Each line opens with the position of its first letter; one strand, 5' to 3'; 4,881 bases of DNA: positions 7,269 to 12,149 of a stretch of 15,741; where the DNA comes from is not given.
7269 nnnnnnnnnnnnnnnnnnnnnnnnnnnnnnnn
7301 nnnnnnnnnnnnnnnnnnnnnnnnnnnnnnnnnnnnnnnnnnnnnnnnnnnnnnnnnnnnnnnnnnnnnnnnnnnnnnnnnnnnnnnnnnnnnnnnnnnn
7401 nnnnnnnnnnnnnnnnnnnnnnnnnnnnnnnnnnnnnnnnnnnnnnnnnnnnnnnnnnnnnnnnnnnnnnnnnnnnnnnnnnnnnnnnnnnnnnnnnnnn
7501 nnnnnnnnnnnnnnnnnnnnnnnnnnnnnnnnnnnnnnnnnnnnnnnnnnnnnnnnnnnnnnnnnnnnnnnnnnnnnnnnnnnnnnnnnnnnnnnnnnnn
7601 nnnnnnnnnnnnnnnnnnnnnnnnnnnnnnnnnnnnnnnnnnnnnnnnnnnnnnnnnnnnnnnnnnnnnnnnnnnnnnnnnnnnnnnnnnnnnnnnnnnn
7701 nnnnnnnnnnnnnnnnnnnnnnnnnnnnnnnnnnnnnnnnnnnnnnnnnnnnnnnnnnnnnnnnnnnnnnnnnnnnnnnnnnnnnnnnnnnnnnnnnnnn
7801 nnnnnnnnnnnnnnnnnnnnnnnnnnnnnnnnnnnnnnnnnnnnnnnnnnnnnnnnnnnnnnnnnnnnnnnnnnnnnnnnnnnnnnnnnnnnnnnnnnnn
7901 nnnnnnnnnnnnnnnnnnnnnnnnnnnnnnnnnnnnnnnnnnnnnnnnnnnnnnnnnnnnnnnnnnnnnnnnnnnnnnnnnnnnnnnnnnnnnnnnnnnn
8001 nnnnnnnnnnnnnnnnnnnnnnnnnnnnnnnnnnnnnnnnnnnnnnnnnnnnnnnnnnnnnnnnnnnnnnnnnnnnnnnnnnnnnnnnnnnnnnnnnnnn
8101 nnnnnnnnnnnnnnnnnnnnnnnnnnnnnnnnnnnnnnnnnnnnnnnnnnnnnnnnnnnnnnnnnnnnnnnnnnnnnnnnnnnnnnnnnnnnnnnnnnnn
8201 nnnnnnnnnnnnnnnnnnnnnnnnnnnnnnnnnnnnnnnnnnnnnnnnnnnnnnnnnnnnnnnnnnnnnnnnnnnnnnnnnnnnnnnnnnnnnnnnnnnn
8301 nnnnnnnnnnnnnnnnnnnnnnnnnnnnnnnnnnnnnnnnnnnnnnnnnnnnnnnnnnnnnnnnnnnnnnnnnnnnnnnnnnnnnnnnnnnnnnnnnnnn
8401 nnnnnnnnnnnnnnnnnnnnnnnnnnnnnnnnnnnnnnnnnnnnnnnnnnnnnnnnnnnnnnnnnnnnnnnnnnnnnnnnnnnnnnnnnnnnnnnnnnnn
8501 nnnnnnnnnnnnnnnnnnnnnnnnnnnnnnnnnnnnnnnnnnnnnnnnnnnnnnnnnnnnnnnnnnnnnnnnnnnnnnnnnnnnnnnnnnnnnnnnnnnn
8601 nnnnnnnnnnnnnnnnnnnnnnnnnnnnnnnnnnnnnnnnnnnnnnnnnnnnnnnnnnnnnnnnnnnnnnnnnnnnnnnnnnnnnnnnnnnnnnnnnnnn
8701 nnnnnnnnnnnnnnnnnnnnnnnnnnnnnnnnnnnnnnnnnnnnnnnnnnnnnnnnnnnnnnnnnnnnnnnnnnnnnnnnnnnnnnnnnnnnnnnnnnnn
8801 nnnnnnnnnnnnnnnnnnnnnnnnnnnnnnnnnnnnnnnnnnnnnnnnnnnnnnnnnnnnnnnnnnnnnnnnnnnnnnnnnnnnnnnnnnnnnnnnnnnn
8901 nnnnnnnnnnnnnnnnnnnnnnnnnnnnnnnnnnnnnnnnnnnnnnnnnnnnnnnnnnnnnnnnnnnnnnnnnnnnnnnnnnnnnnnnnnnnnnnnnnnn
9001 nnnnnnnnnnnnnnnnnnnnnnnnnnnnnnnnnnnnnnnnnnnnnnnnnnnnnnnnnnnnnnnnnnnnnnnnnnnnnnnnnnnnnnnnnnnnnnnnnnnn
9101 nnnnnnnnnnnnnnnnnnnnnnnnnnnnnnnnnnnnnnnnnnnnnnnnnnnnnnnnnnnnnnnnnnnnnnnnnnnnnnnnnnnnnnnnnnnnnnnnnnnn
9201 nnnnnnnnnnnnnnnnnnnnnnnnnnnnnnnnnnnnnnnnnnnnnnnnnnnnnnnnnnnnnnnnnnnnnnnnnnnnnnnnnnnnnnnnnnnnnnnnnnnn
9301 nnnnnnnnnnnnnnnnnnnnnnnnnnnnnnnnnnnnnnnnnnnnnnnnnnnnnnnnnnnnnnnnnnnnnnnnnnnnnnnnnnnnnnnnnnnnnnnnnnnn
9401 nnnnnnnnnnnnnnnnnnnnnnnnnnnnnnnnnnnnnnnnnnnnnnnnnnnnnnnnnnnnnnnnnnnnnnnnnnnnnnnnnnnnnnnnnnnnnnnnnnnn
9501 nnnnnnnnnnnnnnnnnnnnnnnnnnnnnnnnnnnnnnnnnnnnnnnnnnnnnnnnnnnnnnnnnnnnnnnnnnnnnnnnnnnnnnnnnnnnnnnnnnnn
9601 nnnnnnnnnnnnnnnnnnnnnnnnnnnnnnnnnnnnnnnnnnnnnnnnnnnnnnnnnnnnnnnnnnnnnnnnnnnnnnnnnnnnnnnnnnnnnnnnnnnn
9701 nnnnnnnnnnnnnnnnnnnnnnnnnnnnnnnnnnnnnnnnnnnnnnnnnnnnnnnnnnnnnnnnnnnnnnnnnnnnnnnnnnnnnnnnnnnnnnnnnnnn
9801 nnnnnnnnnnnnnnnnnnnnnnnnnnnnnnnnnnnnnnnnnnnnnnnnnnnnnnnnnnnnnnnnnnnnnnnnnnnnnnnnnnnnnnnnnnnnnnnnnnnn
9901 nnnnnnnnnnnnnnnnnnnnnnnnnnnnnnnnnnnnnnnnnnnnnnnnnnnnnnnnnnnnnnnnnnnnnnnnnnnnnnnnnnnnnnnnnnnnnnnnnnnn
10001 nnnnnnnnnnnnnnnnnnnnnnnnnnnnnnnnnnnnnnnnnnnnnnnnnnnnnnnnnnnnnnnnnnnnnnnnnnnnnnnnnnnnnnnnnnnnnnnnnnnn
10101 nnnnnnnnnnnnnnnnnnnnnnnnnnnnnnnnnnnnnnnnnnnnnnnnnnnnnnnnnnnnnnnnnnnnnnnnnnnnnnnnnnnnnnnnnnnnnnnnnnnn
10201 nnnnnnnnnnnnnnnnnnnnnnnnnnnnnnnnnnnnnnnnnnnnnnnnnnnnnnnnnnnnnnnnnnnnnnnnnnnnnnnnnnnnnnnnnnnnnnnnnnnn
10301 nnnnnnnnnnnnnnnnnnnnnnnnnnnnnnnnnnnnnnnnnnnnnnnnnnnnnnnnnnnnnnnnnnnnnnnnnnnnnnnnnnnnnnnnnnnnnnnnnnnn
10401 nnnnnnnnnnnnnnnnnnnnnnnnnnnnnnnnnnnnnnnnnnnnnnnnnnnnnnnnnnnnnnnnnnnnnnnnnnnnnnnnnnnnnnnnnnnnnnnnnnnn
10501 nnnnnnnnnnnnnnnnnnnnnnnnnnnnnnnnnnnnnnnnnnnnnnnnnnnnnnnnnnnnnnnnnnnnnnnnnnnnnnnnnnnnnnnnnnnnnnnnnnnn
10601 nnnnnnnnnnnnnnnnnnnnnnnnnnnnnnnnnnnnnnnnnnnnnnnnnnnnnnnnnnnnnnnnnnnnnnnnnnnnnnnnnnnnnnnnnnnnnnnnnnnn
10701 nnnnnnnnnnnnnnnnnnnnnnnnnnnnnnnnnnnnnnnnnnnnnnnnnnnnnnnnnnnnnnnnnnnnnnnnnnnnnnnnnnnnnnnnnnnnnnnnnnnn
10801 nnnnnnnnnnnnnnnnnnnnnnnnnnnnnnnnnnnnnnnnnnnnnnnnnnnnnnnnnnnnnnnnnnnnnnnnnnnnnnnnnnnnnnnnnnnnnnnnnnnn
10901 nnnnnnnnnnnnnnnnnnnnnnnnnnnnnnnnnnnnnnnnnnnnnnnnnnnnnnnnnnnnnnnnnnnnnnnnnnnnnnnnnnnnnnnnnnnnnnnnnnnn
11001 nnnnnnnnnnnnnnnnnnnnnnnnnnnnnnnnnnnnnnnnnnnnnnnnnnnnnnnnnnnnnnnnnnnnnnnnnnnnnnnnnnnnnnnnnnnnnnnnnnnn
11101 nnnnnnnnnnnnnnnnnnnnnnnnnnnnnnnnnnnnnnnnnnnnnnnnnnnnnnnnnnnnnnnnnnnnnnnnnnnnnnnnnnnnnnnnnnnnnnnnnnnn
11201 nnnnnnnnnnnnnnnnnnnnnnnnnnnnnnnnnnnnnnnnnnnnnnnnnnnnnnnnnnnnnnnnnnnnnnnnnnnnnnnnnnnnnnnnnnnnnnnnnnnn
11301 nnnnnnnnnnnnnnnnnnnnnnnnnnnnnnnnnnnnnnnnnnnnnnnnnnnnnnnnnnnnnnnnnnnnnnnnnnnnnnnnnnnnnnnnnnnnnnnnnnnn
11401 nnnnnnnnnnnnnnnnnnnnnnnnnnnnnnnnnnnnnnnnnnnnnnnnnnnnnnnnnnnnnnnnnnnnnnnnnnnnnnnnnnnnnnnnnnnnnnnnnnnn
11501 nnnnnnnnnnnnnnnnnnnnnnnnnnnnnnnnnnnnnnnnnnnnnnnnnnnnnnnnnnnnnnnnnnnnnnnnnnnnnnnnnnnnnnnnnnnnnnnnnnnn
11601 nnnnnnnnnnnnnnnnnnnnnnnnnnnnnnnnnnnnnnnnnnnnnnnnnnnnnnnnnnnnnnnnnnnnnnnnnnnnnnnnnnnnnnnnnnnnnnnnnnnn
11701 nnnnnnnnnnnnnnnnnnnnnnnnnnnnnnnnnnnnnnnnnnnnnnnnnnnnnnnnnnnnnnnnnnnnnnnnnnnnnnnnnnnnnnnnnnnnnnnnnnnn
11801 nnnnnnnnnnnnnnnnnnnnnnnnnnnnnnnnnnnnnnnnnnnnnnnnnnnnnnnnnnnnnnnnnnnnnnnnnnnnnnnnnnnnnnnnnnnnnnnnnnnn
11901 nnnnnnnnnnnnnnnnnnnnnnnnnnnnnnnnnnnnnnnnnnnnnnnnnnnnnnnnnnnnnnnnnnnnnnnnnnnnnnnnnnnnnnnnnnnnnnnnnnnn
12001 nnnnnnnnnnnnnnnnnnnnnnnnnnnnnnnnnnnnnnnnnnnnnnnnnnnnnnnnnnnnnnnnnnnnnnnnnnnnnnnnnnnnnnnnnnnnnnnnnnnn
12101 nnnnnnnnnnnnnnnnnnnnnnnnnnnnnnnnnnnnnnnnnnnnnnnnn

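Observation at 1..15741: Candidate miniature phage-plasmid: a 15.7-kb tailed phage with a plasmid-style maintenance core and no integrase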

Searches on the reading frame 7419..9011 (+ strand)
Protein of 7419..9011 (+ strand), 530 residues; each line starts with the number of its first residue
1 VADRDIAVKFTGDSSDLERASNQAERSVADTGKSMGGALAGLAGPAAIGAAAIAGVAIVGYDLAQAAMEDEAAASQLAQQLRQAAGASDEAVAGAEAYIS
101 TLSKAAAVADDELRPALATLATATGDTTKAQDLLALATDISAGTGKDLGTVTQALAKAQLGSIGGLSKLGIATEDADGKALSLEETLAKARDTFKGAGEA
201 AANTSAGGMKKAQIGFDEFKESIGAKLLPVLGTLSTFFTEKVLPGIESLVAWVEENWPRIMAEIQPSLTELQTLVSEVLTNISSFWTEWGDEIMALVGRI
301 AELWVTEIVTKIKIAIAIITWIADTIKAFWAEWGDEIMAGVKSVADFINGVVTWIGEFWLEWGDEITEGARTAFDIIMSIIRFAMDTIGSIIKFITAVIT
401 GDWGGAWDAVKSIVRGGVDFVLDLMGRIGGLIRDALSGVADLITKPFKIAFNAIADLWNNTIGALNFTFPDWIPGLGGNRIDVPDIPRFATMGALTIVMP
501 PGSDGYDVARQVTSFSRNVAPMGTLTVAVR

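Call 7: search_protein_families(library=pfam, proteins=[window:7419-9011:+], max_evalue=0.01)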
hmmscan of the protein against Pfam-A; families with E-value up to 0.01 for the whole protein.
window:7419-9011:+ (530 aa): 0 families

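Call 15: search_protein_families(library=phrogs, proteins=[window:7419-9011:+], max_evalue=0.01)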
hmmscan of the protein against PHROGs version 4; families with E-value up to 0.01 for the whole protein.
window:7419-9011:+ (530 aa): 11 families
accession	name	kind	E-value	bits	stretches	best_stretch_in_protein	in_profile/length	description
phrog_991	-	tail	1.8e-15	56.7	1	11-492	312-853/1966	tail length tape measure protein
phrog_58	-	tail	1.4e-14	54.5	1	22-464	292-815/1544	tail length tape measure protein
phrog_3981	-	tail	3.2e-11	44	1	9-516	10-498/584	tail length tape measure protein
phrog_1535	-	tail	3.9e-08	32.9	1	246-491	838-1056/1152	tail length tape measure protein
phrog_1272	-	tail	1.1e-06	27.7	1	184-463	511-799/1606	tail length tape measure protein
phrog_305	-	tail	1.4e-06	28.3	1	33-441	353-666/1001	tail length tape measure protein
phrog_4070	-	tail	1.6e-06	27.6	1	318-465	108-251/989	tail length tape measure protein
phrog_5493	-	tail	2.6e-06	27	1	26-461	577-924/1102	tail length tape measure protein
phrog_7972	-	unknown function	5.1e-06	26.6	1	154-410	203-458/687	-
phrog_17020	-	unknown function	0.0013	19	0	322-462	43-197/353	-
phrog_7334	-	unknown function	0.0051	15.9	1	227-399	4-160/1078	-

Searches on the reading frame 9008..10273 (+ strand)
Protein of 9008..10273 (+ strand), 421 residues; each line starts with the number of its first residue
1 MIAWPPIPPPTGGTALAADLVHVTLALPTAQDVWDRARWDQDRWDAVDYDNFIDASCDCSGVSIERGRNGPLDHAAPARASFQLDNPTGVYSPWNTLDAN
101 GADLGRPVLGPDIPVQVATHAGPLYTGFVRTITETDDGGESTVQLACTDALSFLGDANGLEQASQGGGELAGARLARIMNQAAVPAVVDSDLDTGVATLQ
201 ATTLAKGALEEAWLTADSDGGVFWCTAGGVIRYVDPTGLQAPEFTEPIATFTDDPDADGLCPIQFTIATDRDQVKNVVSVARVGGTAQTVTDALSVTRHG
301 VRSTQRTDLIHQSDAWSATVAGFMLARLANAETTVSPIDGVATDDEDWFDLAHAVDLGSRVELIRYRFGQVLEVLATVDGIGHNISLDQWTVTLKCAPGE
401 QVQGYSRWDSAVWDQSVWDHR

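Call 7: search_protein_families(library=pfam, proteins=[window:9008-10273:+], max_evalue=0.01)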
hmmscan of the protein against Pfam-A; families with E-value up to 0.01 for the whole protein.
window:9008-10273:+ (421 aa): 0 families

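Call 15: search_protein_families(library=phrogs, proteins=[window:9008-10273:+], max_evalue=0.01)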
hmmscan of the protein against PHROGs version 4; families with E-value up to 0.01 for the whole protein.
window:9008-10273:+ (421 aa): 1 family
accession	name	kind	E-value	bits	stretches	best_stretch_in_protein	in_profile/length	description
phrog_5313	-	unknown function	9.2e-22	78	2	167-402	717-951/1052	-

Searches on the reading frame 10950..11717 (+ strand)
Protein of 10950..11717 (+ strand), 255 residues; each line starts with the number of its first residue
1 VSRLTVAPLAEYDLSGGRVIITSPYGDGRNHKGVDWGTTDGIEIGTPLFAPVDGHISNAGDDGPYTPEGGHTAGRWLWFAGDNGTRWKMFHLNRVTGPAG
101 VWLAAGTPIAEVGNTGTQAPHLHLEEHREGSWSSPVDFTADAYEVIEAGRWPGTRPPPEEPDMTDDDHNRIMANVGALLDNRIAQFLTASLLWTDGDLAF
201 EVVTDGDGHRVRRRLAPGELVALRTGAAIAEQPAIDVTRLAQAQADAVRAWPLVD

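Call 7: search_protein_families(library=pfam, proteins=[window:10950-11717:+], max_evalue=0.01)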
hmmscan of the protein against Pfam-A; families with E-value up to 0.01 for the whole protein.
window:10950-11717:+ (255 aa): 1 family
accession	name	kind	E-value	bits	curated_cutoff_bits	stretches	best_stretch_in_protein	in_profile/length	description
PF01551.29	Peptidase_M23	-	1.4e-11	44.9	28.7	1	30-132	2-93/96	Peptidase family M23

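Call 16: search_protein_families(library=phrogs, proteins=[window:10950-11717:+], max_evalue=0.01)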
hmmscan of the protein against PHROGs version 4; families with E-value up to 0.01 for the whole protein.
window:10950-11717:+ (255 aa): 15 families
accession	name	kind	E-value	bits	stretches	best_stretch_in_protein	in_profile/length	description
phrog_7767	-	other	4.2e-10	40.6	1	28-141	18-121/194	metallo-endopeptidase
phrog_3084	-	lysis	7.2e-09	36.2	1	19-161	10-150/468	endolysin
phrog_6700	-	lysis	1.6e-08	33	1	28-139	2623-2724/2898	endolysin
phrog_3578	-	lysis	7.7e-07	29.8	1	21-137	216-351/405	endolysin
phrog_10030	-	tail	1e-06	27.3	1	25-138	1904-2017/2105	tail length tape measure protein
phrog_14988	-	other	1.1e-05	26.3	1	26-140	28-140/272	peptidase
phrog_4070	-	tail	0.00065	18.9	1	29-128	623-711/989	tail length tape measure protein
phrog_880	-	lysis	0.00095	19.6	1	14-164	10-154/435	endolysin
phrog_37190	-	other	0.0011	19.5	1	26-139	136-239/244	peptidase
phrog_21656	-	other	0.0022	17.1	1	29-125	635-728/1022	peptidase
phrog_6985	-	lysis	0.0032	17.9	1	19-125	12-127/278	endolysin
phrog_28394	-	unknown function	0.004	17.3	1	43-138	211-299/303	-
phrog_1067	-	head and packaging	0.0042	16.5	1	24-139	755-857/991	minor head protein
phrog_8537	-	unknown function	0.0076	16.6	1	27-131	4-105/384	-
phrog_5453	-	unknown function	0.008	16.1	1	11-139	572-702/863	-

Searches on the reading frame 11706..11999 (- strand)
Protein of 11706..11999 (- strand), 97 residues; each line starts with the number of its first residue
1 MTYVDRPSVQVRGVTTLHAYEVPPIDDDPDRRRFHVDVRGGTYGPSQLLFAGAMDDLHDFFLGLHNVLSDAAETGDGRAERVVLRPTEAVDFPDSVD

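Call 7: search_protein_families(library=pfam, proteins=[window:11706-11999:-], max_evalue=0.01)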
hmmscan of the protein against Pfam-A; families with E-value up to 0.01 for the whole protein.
window:11706-11999:- (97 aa): 0 families

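Call 16: search_protein_families(library=phrogs, proteins=[window:11706-11999:-], max_evalue=0.01)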
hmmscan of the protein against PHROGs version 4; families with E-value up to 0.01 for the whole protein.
window:11706-11999:- (97 aa): 0 families

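Call 108: search_protein_families(library=ncbifam, proteins=[window:11706-11999:-], max_evalue=0.01)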
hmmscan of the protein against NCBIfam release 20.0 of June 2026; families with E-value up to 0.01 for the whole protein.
window:11706-11999:- (97 aa): 0 families
